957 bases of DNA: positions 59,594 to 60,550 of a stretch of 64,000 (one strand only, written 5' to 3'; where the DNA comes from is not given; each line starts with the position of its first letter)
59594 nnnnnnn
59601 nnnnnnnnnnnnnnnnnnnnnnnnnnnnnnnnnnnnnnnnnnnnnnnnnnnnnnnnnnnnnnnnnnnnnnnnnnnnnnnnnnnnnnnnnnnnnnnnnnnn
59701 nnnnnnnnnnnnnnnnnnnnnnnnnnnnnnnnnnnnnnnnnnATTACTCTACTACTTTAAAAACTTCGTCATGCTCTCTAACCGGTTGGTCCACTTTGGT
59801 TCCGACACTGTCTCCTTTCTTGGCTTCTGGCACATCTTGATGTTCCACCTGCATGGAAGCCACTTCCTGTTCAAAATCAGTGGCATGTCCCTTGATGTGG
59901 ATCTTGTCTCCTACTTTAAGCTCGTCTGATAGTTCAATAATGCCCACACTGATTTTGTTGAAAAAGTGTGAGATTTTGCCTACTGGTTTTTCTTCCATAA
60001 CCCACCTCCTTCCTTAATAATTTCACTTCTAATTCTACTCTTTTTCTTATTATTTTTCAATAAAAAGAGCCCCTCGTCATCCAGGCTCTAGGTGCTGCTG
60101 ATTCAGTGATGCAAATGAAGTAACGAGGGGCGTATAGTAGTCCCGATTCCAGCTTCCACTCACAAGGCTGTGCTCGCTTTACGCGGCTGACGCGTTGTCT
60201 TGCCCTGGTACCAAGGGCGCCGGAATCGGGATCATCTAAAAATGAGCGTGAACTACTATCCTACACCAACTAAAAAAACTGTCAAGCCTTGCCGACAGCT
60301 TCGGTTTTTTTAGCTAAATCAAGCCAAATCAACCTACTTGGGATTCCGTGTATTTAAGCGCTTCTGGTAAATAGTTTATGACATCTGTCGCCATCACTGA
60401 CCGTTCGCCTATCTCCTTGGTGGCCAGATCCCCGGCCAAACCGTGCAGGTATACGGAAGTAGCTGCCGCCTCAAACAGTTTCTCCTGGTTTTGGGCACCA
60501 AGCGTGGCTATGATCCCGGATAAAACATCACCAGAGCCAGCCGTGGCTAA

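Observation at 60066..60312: GC-rich 245-nt structured non-coding locus with its own terminator between the EF-Tu-domain-like gene and the nnr-like gene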

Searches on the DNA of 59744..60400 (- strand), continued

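Call 53: search_with_rna_model(model_id=R1, sources=[window, L001, L002, L004, L088, L089, L093, L094, L098, L009, L010, L011, L012, L013, L014, L015, L016, L017, L018, L019, L020, L021, L022, L023, L024, L025, L026, L027, L028, L029, L030, L031, L032, L033, L034, L035, L036, L037, L038, L039, L040, L041, L042, L043, L044, L045, L046, L047, L048, L049, L050, L051, L052, L053, L054, L055, L056, L057, L058, L059, L060, L061, L062, L063, L064, L065, L066, L067, L068, L069, L070, L071, L072, L073, L074, L075, L076, L077, L078, L079, L080, L081, L082, L083, L084, L085, L086, L087, L090, L091, L095, L096, L097, L099, L100, L101], max_evalue=10, make_alignment=true, show_alignments=8)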
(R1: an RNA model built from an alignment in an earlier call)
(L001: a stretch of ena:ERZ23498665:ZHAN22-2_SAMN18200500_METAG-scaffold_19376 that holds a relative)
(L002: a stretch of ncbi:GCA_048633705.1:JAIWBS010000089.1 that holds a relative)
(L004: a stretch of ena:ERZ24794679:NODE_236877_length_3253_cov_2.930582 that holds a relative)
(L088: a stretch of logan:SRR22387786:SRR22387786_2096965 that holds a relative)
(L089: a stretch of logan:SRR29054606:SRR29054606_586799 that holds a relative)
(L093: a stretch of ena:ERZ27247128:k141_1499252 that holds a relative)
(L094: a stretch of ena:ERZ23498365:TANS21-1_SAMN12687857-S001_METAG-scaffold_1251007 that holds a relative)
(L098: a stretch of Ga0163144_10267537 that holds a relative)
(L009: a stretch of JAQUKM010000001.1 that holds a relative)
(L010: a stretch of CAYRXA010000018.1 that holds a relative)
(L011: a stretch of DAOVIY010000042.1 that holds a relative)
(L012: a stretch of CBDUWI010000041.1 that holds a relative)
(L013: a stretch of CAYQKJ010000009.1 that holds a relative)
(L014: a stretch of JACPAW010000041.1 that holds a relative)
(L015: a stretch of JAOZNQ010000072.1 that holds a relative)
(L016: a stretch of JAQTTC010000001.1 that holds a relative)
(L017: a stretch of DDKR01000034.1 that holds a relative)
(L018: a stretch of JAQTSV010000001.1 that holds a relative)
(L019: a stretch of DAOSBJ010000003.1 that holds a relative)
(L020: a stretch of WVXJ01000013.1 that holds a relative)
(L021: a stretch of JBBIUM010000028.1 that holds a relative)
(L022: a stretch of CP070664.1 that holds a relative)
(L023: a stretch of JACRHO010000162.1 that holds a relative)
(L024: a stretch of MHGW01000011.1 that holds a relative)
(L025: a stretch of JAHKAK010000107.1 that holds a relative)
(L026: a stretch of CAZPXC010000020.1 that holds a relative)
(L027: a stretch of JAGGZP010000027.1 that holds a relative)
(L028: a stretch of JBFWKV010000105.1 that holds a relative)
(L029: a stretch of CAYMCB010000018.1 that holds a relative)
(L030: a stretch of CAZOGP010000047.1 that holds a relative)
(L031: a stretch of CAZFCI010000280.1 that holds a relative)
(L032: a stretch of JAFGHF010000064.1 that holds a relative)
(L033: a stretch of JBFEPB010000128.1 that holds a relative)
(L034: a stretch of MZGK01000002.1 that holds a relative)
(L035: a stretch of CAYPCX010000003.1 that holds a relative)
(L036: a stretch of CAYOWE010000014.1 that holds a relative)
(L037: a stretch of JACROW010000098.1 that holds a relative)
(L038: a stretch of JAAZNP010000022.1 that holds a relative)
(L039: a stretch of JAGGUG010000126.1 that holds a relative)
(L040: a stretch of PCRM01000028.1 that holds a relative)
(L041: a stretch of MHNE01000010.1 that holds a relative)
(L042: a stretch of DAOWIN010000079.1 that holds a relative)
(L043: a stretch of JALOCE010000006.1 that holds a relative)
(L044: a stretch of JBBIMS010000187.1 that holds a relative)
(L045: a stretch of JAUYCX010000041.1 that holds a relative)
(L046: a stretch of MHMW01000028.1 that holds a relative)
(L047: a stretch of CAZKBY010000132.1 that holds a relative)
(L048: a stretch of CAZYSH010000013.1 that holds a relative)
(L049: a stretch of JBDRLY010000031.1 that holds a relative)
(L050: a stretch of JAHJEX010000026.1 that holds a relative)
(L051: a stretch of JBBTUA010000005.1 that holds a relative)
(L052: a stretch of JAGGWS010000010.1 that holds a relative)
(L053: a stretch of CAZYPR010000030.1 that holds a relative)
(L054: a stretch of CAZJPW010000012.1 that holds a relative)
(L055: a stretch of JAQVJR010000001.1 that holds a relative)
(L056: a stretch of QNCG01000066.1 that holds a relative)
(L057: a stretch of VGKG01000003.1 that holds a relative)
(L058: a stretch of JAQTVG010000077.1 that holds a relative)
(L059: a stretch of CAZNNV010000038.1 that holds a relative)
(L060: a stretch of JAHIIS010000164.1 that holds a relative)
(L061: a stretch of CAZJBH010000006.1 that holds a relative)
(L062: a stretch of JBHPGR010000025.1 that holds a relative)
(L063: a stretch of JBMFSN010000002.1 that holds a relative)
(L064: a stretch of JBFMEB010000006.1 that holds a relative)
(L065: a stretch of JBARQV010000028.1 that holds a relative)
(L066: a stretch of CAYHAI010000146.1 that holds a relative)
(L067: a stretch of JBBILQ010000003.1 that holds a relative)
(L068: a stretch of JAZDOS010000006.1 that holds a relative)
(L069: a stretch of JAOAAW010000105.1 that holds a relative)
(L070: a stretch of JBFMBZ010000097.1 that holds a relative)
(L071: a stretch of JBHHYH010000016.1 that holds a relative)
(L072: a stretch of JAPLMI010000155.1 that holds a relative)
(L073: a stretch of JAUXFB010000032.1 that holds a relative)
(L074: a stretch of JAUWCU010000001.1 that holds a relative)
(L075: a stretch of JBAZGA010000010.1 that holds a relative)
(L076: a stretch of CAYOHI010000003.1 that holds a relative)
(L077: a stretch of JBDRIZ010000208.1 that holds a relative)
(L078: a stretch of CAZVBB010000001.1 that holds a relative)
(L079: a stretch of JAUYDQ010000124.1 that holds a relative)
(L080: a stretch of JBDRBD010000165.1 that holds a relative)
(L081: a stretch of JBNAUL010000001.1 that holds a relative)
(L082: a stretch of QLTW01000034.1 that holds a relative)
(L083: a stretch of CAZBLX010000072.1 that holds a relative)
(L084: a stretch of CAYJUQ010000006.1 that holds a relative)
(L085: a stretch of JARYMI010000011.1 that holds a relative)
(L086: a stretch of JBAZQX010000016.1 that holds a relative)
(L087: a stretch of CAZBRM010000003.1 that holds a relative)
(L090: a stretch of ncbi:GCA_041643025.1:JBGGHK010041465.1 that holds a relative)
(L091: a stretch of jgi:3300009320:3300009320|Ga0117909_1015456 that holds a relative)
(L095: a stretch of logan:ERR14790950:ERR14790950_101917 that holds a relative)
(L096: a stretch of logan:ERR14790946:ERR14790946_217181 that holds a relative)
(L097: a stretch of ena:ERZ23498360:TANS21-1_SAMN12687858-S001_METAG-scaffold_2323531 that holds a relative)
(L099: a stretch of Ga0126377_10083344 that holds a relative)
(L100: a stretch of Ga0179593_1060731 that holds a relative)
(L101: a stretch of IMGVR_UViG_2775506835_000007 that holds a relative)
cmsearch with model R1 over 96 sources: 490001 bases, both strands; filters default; matches with E-value up to 10: 8.
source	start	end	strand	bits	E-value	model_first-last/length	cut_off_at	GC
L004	414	612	+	251.3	7.4e-59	1-199/199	no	0.51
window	60059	60256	-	246.2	1.3e-57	1-199/199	no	0.53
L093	153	350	+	226.5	8.5e-53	1-199/199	no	0.54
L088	8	172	+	40.7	1.5e-07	20-199/199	no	0.55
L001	286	487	+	40.3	1.9e-07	1-199/199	no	0.51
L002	2124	2315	+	36.7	1.4e-06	1-199/199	no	0.52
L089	722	873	+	17.2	0.078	1-199/199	no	0.55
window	60141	60231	+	9.1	7.3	26-117/199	no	0.62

Alignment A7: 8 matches aligned to the model, 318 columns, each read 5' to 3' on its own strand. Consensus structure (alignment columns), stored with it:
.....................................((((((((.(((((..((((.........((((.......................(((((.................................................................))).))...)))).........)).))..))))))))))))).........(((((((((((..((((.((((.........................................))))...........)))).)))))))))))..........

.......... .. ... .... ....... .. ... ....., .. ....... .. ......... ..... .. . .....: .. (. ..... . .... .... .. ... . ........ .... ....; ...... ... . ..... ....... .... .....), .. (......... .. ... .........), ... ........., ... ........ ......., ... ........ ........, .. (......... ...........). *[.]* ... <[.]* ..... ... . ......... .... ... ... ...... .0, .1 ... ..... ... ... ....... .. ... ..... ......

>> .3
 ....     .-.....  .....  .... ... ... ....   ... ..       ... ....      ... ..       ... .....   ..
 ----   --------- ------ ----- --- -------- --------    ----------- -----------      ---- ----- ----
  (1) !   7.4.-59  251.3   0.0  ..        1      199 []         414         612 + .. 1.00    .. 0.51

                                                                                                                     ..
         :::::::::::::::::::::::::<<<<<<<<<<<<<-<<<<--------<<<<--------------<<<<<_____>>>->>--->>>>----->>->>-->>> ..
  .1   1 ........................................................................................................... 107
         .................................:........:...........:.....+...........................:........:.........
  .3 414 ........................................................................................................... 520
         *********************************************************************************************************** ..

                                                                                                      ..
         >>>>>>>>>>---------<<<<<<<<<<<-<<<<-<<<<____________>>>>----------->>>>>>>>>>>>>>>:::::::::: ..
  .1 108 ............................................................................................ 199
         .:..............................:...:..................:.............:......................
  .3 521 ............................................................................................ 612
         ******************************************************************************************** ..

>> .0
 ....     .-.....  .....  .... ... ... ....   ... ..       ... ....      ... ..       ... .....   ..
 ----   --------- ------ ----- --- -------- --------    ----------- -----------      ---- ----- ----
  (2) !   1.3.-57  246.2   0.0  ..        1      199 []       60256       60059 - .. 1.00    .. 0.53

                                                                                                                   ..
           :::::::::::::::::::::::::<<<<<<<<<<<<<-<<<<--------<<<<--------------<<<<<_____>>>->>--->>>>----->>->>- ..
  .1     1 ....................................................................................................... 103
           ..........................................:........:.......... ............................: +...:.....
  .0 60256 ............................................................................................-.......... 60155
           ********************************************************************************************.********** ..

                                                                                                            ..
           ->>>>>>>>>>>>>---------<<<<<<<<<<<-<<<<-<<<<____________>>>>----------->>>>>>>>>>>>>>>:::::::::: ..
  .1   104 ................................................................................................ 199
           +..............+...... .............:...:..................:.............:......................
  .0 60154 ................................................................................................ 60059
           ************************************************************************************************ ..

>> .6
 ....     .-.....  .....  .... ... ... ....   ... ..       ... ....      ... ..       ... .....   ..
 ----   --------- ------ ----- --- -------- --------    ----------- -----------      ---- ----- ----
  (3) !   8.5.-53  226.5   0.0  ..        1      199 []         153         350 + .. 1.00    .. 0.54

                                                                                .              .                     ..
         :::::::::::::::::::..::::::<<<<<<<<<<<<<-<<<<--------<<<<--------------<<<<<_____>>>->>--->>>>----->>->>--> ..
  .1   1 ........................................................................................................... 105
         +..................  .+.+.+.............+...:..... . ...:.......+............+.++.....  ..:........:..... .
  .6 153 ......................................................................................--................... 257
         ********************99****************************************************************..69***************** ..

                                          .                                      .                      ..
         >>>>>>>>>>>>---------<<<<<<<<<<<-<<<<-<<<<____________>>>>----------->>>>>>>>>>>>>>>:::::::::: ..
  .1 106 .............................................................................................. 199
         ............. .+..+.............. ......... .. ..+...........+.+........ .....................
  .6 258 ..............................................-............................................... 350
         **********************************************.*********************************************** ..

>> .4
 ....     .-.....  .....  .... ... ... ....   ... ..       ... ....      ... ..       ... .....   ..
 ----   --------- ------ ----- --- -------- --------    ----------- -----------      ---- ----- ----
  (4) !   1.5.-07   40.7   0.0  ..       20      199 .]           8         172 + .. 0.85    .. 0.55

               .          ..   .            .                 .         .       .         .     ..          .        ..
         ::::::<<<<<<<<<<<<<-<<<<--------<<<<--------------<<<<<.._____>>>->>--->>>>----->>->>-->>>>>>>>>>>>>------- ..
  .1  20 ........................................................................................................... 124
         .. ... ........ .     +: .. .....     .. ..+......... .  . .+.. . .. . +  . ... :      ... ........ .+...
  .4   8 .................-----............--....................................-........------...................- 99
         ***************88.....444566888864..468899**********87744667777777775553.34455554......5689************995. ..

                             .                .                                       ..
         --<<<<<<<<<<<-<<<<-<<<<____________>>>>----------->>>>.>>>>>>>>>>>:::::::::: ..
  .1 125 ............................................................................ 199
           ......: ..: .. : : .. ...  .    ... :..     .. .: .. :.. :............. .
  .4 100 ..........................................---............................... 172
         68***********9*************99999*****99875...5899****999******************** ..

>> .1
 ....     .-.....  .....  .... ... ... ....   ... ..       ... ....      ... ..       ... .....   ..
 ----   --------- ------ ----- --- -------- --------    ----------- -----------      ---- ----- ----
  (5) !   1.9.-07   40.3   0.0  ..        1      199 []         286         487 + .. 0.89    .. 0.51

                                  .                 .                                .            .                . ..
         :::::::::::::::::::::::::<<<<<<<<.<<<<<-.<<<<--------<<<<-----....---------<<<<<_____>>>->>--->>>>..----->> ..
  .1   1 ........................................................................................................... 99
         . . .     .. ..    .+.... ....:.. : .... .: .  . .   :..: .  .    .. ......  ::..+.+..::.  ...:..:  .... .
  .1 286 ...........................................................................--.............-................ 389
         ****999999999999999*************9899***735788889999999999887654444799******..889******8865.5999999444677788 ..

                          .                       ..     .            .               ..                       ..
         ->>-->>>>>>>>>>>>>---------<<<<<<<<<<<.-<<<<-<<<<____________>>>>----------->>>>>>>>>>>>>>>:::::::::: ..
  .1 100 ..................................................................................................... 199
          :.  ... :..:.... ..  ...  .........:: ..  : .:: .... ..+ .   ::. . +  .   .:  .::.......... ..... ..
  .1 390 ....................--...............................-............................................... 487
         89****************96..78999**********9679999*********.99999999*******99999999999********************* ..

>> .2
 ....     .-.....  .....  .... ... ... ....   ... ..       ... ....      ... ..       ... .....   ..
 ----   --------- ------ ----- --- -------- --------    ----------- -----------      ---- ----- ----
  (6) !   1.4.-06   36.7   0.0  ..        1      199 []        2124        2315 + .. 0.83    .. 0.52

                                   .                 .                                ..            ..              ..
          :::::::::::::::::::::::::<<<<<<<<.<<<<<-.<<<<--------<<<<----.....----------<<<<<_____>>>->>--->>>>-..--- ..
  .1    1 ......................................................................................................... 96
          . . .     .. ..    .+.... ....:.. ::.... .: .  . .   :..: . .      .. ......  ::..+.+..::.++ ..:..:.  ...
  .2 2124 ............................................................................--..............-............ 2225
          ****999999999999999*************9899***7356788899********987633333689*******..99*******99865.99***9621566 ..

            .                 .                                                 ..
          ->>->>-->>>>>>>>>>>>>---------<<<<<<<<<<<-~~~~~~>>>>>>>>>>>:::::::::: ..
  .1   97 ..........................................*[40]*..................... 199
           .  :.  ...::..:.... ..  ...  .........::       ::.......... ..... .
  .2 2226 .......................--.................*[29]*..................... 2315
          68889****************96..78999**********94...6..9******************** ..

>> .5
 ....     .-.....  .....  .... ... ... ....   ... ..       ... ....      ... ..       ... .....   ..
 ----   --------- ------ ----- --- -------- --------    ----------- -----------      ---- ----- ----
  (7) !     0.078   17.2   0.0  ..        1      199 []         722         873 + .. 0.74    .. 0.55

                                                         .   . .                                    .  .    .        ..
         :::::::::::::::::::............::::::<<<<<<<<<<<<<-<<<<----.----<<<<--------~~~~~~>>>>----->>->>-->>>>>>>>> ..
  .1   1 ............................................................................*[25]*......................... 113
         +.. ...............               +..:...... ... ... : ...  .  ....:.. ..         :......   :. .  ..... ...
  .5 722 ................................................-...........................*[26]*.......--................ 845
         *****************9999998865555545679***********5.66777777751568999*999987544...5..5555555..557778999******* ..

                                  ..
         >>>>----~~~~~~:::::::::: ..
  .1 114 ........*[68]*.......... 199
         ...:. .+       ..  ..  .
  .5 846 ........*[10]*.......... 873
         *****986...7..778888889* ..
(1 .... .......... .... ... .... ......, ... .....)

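Call 55: search_with_rna_model(model_id=R1, sources=[window, L001, L002, L004, L088, L089, L093], max_evalue=0.01, make_alignment=true)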
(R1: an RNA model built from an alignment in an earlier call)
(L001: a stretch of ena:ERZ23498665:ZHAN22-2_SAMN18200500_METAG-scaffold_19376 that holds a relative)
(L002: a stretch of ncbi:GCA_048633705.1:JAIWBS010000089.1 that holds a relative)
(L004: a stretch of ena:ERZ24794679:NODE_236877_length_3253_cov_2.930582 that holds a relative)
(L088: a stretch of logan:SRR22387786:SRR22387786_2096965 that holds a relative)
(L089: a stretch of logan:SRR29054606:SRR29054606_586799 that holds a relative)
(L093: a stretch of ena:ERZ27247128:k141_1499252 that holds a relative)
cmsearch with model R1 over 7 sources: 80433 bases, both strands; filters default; matches with E-value up to 0.01: 6.
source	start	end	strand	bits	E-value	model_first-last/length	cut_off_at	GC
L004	414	612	+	251.3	1.2e-59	1-199/199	no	0.51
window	60059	60256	-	246.2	2.1e-58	1-199/199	no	0.53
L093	153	350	+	226.5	1.4e-53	1-199/199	no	0.54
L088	8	172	+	40.7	2.4e-08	20-199/199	no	0.55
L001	286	487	+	40.3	3e-08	1-199/199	no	0.51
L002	2124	2315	+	36.7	2.2e-07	1-199/199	no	0.52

Alignment A8: 6 matches aligned to the model, 249 columns, each read 5' to 3' on its own strand. Consensus structure (alignment columns), stored with it:
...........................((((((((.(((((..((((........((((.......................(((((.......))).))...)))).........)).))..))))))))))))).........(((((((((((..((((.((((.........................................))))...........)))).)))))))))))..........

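Call 60: search_dna_similar(query=window:60040-60300:-, collection=plasmids, mode=distant, max_evalue=0.01, max_rows=10)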
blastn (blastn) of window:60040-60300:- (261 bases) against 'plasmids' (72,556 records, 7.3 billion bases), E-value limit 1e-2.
No match.

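Call 61: search_dna_similar(query=window:60040-60300:-, collection=phages, mode=distant, max_evalue=0.01, max_rows=10)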
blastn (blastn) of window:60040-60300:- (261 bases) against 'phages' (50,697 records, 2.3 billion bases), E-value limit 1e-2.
No match.
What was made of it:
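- Tried and rejected: BLAST against phages and plasmids found nothing (calls 60, 61).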
